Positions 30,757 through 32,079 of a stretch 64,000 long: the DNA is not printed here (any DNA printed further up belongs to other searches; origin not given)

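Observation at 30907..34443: MidA/NDUFAF7-like methyltransferase, ATP-dependent DNA ligase and alpha/beta hydrolase inserted between nuoB and nuoC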

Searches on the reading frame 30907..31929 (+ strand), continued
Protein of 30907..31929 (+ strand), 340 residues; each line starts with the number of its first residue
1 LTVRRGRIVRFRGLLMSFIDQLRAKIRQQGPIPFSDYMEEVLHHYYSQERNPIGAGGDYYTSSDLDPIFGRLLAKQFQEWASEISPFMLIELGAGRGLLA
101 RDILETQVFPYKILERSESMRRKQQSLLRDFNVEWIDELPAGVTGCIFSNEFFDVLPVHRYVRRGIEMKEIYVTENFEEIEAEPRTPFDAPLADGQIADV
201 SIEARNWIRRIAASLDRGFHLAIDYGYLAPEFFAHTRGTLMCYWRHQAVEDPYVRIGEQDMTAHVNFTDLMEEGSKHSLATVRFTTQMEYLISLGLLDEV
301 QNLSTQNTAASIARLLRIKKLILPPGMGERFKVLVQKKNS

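Call 45: search_protein_families(library=pfam, proteins=[L033:5923-7074:+, L039:7039-7653:+, L034:7659-7940:+, L065:9166-11931:-, L056:5214-6080:+, L023:9384-10061:+, L053:10126-10917:-, L027:9938-10270:-, L023:10488-11072:+, L038:4329-5219:+], max_evalue=0.0001)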
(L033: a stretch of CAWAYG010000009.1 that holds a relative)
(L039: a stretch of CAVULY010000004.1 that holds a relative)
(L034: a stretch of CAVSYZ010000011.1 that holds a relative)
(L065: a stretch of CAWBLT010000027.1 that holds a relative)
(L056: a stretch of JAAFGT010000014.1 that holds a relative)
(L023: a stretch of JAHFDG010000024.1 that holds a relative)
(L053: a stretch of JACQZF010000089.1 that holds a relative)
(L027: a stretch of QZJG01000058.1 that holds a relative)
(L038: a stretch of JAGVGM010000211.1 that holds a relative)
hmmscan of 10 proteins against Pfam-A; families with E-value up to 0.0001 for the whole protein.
L033:5923-7074:+ (383 aa): 3 families
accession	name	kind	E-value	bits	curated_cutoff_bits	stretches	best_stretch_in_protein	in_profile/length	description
PF02737.24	3HCDH_N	-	2.6e-56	190.8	22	1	99-278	1-179/180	3-hydroxyacyl-CoA dehydrogenase, NAD binding domain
PF00725.27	3HCDH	-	3.6e-34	117.6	22.1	1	281-376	1-97/97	3-hydroxyacyl-CoA dehydrogenase, C-terminal domain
PF03446.21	NAD_binding_2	-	5.2e-05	23.7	21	0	99-217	1-98/161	NAD binding domain of 6-phosphogluconate dehydrogenase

L039:7039-7653:+ (204 aa): 1 family
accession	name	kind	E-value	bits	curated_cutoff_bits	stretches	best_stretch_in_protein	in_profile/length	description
PF01661.27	Macro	-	3.7e-36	124.1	22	1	53-162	1-117/118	Macro domain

L034:7659-7940:+ (93 aa): 0 families

L065:9166-11931:- (921 aa): 8 families
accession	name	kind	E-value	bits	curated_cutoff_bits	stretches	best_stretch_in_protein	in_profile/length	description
PF01433.26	Peptidase_M1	-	1.7e-10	41.3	27.7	1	517-662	76-218/218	Peptidase family M1 domain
PF07719.23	TPR_2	-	2.8e-10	39.9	27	0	757-788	3-34/34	Tetratricopeptide repeat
PF13414.12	TPR_11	-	3.2e-07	30.4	26.8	1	765-800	4-39/42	TPR repeat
PF13432.12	TPR_16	-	4e-06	27.6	32.7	1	760-819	2-61/65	Tetratricopeptide repeat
PF00515.34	TPR_1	-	1.2e-05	25.4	27.8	0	758-788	4-34/34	Tetratricopeptide repeat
PF24575.1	TPR_Slam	-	4.4e-05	24.3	35.2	1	760-812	52-104/104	Surface lipoprotein assembly modifier, N-terminal TPR repeats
PF14559.12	TPR_19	-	8.1e-05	23.3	25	0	767-824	3-61/68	Tetratricopeptide repeat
PF13428.12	TPR_14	-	9.8e-05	23.1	23.5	0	756-797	2-43/44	Tetratricopeptide repeat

L056:5214-6080:+ (288 aa): 1 family
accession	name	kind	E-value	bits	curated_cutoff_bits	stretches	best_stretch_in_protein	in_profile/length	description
PF04909.20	Amidohydro_2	-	2.7e-42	145.9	26.4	1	9-285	1-288/289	Amidohydrolase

L023:9384-10061:+ (225 aa): 1 family
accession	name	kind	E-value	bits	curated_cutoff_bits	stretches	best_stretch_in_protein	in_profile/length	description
PF00730.31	HhH-GPD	-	3.9e-28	98.4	26.2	1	48-184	1-108/108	HhH-GPD superfamily base excision DNA repair protein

L053:10126-10917:- (263 aa): 1 family
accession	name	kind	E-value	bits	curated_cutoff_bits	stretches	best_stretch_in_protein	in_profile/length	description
PF01261.30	AP_endonuc_2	-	2.6e-29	103.1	31.1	1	48-258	25-248/249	Xylose isomerase-like TIM barrel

L027:9938-10270:- (110 aa): 1 family
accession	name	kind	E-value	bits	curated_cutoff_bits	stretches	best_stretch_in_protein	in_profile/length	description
PF09723.15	Zn_ribbon_8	-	2e-16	60.2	34.4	1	18-57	1-41/41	Zinc ribbon domain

L023:10488-11072:+ (194 aa): 1 family
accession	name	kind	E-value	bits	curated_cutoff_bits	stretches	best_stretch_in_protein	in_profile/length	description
PF00596.27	Aldolase_II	-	5.1e-39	134.5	22.2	1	12-183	1-182/183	Class II Aldolase and Adducin N-terminal domain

L038:4329-5219:+ (296 aa): 2 families
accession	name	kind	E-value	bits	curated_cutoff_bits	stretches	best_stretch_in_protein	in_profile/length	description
PF01464.25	SLT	-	1.1e-29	102.9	21.3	1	143-239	3-106/117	Transglycosylase SLT domain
PF13511.11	DUF4124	-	6.1e-10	39.6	22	1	89-131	1-45/56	Domain of unknown function (DUF4124)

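Call 52: find_related_loci(query=A2, collection=metagenome_contigs, flank=5000)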
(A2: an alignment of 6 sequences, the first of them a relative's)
Query A2 (387 aa) in metagenome_contigs; peptide patterns used: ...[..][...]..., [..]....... (x = any residue, [..] = any of these).
600 stretches matched a pattern (row limit reached: there are more); 564 encode a relative of the query (tblastn E <= 1e-3); the best 80 are kept; 80 distinct loci.
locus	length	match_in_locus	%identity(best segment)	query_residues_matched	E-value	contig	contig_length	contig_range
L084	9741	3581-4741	99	1-387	0e+0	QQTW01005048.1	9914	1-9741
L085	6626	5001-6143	87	8-386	0e+0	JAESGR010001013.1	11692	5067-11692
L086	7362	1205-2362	87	6-386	0e+0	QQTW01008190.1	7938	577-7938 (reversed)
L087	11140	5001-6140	85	10-385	0e+0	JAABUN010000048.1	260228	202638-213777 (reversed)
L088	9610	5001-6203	63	9-387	2e-162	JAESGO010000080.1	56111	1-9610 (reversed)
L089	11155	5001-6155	64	6-376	1e-159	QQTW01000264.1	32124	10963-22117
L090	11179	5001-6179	62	1-386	2e-158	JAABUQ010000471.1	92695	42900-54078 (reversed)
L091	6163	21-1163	60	11-376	5e-153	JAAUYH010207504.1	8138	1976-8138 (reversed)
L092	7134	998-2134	60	10-376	1e-150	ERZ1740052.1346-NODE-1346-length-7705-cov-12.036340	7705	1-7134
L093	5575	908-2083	58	8-385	6e-152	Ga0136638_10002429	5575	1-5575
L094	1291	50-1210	60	8-387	7e-165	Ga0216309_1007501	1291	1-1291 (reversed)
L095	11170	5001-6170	61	9-385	3e-149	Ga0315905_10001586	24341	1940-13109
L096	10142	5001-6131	60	8-376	7e-149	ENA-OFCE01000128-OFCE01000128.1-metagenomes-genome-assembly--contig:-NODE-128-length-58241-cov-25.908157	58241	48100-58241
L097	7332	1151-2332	62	9-386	5e-149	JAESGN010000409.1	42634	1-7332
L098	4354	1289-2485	59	9-386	1e-151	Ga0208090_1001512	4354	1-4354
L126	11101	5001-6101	44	14-387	1e-93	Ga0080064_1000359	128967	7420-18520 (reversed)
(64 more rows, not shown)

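Call 56: search_protein_families(library=pfam, proteins=[L126:4962-6179:+, L126:6186-6557:+, L126:6548-7027:+, L126:7076-7588:+, L126:7625-8887:+, L126:8926-9465:+, L126:9297-10766:+, L126:2157-4760:-, L126:701-1798:+], max_evalue=0.00001)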
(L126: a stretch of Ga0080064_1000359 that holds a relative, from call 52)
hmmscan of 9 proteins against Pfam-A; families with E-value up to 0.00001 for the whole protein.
L126:4962-6179:+ (405 aa): 1 family
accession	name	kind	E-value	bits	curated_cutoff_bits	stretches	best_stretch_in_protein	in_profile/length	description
PF02636.23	Methyltransf_28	-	1.2e-64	218.6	23.3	1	72-312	1-249/249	Putative S-adenosyl-L-methionine-dependent methyltransferase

L126:6186-6557:+ (123 aa): 1 family
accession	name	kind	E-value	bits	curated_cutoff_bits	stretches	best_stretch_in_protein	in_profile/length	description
PF00507.24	Oxidored_q4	-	5e-38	129.7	23.3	1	25-122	2-99/99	NADH-ubiquinone/plastoquinone oxidoreductase, chain 3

L126:6548-7027:+ (159 aa): 1 family
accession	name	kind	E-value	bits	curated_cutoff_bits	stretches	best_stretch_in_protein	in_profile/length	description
PF01058.29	Oxidored_q6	-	4e-29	101.4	27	1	38-146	1-127/128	NADH ubiquinone oxidoreductase, 20 Kd subunit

L126:7076-7588:+ (170 aa): 1 family
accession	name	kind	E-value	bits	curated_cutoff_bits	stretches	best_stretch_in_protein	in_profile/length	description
PF00329.25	Complex1_30kDa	-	8.8e-47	159.2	22.5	1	36-159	1-123/124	Respiratory-chain NADH dehydrogenase, 30 Kd subunit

L126:7625-8887:+ (420 aa): 2 families
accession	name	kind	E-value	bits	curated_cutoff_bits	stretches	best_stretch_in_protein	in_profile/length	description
PF00346.24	Complex1_49kDa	-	2.1e-123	411.2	24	1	150-420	1-271/271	Respiratory-chain NADH dehydrogenase, 49 Kd subunit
PF00374.24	NiFeSe_Hases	-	4.3e-07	29.7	25.8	1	75-143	1-69/508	Nickel-dependent hydrogenase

L126:8926-9465:+ (179 aa): 1 family
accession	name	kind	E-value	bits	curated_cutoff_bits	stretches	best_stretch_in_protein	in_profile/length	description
PF01257.25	2Fe-2S_thioredx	-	8.2e-51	172.1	24.8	1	15-157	2-144/145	Thioredoxin-like [2Fe-2S] ferredoxin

L126:9297-10766:+ (489 aa): 4 families
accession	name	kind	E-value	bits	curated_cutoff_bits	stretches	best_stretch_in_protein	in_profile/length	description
PF01512.22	Complex1_51K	-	6.4e-49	166.1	31.2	1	105-276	1-149/150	Nuo51 FMN-binding domain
PF10589.14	NADH_4Fe-4S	-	9.2e-33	112.4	23.5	1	388-471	2-85/85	NADH-ubiquinone oxidoreductase-F iron-sulfur binding region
PF22461.2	SLBB_2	-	1.5e-10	41.4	27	1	300-362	3-66/79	SLBB domain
PF10531.15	SLBB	-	4.9e-10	39.5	27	1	299-347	1-52/55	SLBB domain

L126:2157-4760:- (867 aa): 0 families

L126:701-1798:+ (365 aa): 4 families
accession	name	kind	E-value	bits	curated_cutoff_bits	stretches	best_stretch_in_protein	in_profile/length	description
PF00990.26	GGDEF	-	1.9e-47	161.5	23.8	1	203-360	1-160/161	Diguanylate cyclase, GGDEF domain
PF01590.32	GAF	-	8.1e-18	65.7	22.4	1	55-190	4-133/133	GAF domain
PF13185.12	GAF_2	-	2.6e-16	60.5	28.6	1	52-191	3-136/136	GAF domain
PF13492.12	GAF_3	-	2.1e-09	38.3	27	1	63-192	12-129/129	GAF domain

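Call 57: find_homologous_proteins(query=L126:5001-6179:+)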
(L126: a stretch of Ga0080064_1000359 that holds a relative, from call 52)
Query L126:5001-6179:+ (392 aa): 7517 proteins with E <= 0.001 among 8000 candidates; the best 120 are listed.
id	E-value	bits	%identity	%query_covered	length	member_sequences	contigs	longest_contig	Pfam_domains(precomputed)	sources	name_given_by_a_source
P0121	4.3e-254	861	97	100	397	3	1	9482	PF02636.24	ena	-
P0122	3.6e-221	752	85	100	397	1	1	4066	PF02636.24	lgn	-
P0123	1.1e-218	744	83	100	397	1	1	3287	PF02636.24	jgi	jgi:SAM-dependent MidA family methyltransferase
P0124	9.5e-217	738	82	100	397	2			PF02636.24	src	-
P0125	6.6e-215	732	83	100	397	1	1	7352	PF02636.24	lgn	-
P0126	3.1e-212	723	82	100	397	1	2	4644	PF02636.24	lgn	-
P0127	5.1e-209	712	81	100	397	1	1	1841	PF02636.24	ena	-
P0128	3.8e-203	693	78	99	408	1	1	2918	PF02636.24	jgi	jgi:SAM-dependent MidA family methyltransferase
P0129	1.3e-184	632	71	98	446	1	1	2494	PF02636.24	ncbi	ncbi:MAG: class I SAM-dependent methyltransferase [Nitrospiria bacterium]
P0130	7.1e-184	629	72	97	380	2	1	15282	PF02636.24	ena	-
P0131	5.0e-176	604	67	94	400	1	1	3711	PF02636.24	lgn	-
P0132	5.9e-172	590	67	98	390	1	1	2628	PF02636.24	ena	-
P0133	1.5e-169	582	66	98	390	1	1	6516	PF02636.24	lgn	-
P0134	9.4e-169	580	66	98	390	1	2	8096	PF02636.24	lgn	-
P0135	1.1e-168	579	65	98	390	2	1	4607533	PF02636.24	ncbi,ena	-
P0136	1.3e-168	579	67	98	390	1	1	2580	PF02636.24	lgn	-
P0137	2.7e-168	578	66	98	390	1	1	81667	PF02636.24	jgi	jgi:SAM-dependent MidA family methyltransferase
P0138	6.9e-168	577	66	98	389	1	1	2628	PF02636.24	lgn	-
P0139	2.0e-167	575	66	95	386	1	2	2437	PF02636.24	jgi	jgi:SAM-dependent MidA family methyltransferase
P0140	6.4e-167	574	66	98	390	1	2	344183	PF02636.24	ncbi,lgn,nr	ncbi:MAG: SAM-dependent methyltransferase [Nitrospirae bacterium]|nr:SAM-dependent methyltransferase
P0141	9.6e-167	573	66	98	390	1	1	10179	PF02636.24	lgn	-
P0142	4.7e-166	571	65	98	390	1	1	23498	PF02636.24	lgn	-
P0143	1.4e-165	569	65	98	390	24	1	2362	PF02636.24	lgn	-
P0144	2.1e-165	569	66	95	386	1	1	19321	PF02636.24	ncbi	ncbi:MAG: class I SAM-dependent methyltransferase [Nitrospiria bacterium]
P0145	2.2e-165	568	64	98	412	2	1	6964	PF02636.24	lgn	-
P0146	2.4e-165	568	65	98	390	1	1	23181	PF02636.24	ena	-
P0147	8.3e-165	567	65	98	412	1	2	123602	PF02636.24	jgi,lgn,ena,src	-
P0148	9.4e-165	566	65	98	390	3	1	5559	PF02636.24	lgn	-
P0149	1.7e-164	566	64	98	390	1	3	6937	PF02636.24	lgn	-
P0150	2.5e-164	565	66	95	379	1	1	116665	PF02636.24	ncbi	-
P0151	6.0e-164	564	64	95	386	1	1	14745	PF02636.24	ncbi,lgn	-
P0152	9.5e-164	563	65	95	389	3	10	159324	PF02636.24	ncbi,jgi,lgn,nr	ncbi:MAG: SAM-dependent methyltransferase [Nitrospira sp.]|nr:hypothetical protein [Candidatus Manga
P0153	1.5e-163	562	66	95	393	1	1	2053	PF02636.24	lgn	-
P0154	1.5e-161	556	67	95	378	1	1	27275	PF02636.24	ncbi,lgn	ncbi:MAG: class I SAM-dependent methyltransferase [Nitrospiria bacterium]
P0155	3.9e-160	551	63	95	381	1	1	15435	PF02636.24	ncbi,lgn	-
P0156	1.0e-158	547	65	95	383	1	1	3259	PF02636.24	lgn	-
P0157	8.5e-158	544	65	93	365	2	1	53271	PF02636.24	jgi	-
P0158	1.1e-157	543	64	95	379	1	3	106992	PF02636.24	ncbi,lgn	-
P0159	2.2e-157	542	63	95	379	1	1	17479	PF02636.24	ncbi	-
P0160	6.1e-156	537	65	94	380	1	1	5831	PF02636.24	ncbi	-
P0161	1.8e-155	536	67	90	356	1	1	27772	PF02636.24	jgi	jgi:SAM-dependent MidA family methyltransferase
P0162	1.8e-154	533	64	96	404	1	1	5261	PF02636.24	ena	-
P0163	5.0e-153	528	63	95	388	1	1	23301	PF02636.24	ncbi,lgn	-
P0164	5.7e-152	524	63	94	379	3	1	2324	PF02636.24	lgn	-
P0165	4.1e-149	515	61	94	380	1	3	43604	PF02636.24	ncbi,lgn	-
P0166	1.5e-148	513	61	93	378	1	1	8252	PF02636.24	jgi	-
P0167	1.5e-148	513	62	94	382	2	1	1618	PF02636.24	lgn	-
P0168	2.6e-148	512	62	94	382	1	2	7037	PF02636.24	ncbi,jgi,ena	-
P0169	7.1e-147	508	59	94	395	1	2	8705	PF02636.24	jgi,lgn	-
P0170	1.9e-146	506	61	95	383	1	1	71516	PF02636.24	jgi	jgi:SAM-dependent MidA family methyltransferase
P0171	2.0e-146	506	59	95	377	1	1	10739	PF02636.24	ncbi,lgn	ncbi:MAG: class I SAM-dependent methyltransferase [Nitrospiria bacterium]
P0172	3.0e-145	502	61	94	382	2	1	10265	PF02636.24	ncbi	-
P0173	8.9e-145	501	61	95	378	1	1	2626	PF02636.24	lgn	-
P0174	1.0e-144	500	60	94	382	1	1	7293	PF02636.24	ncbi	-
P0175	3.3e-144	499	62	95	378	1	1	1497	PF02636.24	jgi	-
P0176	3.8e-144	499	59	95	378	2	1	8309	PF02636.24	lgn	-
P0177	6.9e-144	498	59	95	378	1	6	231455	PF02636.24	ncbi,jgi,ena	-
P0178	1.1e-143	497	59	89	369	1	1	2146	PF02636.24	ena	-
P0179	5.0e-142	492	60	95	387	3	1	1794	PF02636.24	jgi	-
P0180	7.2e-142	491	58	95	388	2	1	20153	PF02636.24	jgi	-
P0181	1.1e-141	490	59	94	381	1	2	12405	PF02636.24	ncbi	-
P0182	1.8e-141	490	58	94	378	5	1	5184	PF02636.24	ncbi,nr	ncbi:MAG: SAM-dependent methyltransferase [Nitrospirota bacterium]|nr:SAM-dependent methyltransferas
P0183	1.2e-137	477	60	95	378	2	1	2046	PF02636.24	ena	-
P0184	1.3e-136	474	56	94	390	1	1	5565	PF02636.24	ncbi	-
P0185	7.3e-134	465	55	95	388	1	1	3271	PF02636.24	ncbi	-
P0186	7.6e-133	461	58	91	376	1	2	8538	PF02636.24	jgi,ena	-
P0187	1.6e-132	460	58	95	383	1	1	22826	PF02636.24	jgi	jgi:SAM-dependent MidA family methyltransferase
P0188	1.1e-130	454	55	95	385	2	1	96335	PF02636.24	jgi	jgi:SAM-dependent MidA family methyltransferase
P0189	1.2e-130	454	56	95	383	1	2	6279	PF02636.24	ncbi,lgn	-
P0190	2.3e-130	453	56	94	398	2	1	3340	PF02636.24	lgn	-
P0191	6.2e-130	452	56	95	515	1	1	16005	PF02636.24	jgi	-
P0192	3.2e-129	449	57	94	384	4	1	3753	PF02636.24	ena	-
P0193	1.1e-126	441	55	96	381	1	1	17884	PF02636.24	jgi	jgi:SAM-dependent MidA family methyltransferase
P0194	2.0e-125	437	58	95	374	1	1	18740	PF02636.24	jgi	jgi:SAM-dependent MidA family methyltransferase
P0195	3.0e-125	436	53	95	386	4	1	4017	PF02636.24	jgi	-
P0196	5.8e-124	432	54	95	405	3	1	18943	PF02636.24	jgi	jgi:SAM-dependent MidA family methyltransferase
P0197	1.1e-123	431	51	95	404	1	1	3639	PF02636.24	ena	-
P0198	6.6e-123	429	55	95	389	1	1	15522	PF02636.24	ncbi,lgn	-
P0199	3.2e-122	426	52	95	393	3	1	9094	PF02636.24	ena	-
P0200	1.4e-120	421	53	95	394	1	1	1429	PF02636.24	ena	-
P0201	1.4e-120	421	52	95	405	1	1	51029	PF02636.24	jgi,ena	-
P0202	2.0e-119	417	53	95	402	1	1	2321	PF02636.24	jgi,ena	-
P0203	5.2e-119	416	52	96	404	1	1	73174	PF02636.24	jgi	jgi:SAM-dependent MidA family methyltransferase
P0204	2.0e-118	414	53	93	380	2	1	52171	PF02636.24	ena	-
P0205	4.3e-117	410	53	95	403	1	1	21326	PF02636.24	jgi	-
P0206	5.7e-116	406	52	94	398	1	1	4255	PF02636.24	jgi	jgi:SAM-dependent MidA family methyltransferase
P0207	9.0e-115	402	52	95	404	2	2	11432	PF02636.24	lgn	-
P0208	1.8e-114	401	54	95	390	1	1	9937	PF02636.24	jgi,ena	-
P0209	2.0e-113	397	52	95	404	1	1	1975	PF02636.24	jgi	-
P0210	2.7e-113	397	50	94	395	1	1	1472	PF02636.24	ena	-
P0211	4.6e-113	396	49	94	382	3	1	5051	PF02636.24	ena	-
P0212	6.1e-113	396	67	66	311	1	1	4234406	PF02636.24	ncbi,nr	ncbi:MAG: SAM-dependent methyltransferase [Candidatus Manganitrophus sp.]|nr:MAG: SAM-dependent meth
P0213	1.1e-112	395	52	95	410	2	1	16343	PF02636.24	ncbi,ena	-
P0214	3.7e-112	393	49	94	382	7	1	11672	PF02636.24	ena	-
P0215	5.4e-112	393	49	94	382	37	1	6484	PF02636.24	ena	-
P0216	8.7e-112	392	50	96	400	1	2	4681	PF02636.24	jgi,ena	-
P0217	1.2e-111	392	50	95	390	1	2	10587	PF02636.24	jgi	jgi:SAM-dependent MidA family methyltransferase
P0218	1.5e-111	391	51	95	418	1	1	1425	PF02636.24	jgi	jgi:SAM-dependent MidA family methyltransferase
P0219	2.7e-111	390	47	95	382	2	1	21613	PF02636.24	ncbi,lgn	ncbi:MAG: class I SAM-dependent methyltransferase [Nitrospirota bacterium]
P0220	3.5e-111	390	49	93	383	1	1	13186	PF02636.24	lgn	-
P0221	8.4e-111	389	50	95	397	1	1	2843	PF02636.24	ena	-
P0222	8.7e-111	389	51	94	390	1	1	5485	PF02636.24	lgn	-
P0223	1.6e-110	388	49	94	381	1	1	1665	PF02636.24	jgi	-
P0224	3.2e-110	387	48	94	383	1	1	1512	PF02636.24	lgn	-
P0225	3.9e-110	387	50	94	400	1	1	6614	PF02636.24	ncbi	ncbi:MAG: class I SAM-dependent methyltransferase [Nitrospiria bacterium]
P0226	4.2e-110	387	48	93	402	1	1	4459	PF02636.24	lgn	-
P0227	7.6e-110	386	51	95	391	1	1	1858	PF02636.24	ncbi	-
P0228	7.7e-110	386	49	93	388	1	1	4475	PF02636.24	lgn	-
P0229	1.4e-109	385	49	94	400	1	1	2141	PF02636.24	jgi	jgi:SAM-dependent MidA family methyltransferase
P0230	1.7e-109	384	49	94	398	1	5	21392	PF02636.24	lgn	-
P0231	2.9e-109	384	48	94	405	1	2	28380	PF02636.24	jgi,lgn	jgi:SAM-dependent MidA family methyltransferase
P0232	2.9e-109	384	49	94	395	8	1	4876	PF02636.24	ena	-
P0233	5.7e-109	383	49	94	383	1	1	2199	PF02636.24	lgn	-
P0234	1.2e-108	382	49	94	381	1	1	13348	PF02636.24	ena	-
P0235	1.4e-108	382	50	93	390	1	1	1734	PF02636.24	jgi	jgi:SAM-dependent MidA family methyltransferase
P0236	1.4e-108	381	49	93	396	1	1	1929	PF02636.24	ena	-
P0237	2.1e-108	381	49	94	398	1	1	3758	PF13489.13,PF02636.24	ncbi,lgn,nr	ncbi:MAG: SAM-dependent methyltransferase [Nitrospira sp.]|nr:SAM-dependent methyltransferase [Nitro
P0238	2.3e-108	381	49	95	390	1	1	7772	PF02636.24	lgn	-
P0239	2.4e-108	381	51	95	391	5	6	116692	PF02636.24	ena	-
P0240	3.2e-108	380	48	94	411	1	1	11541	PF02636.24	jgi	jgi:SAM-dependent MidA family methyltransferase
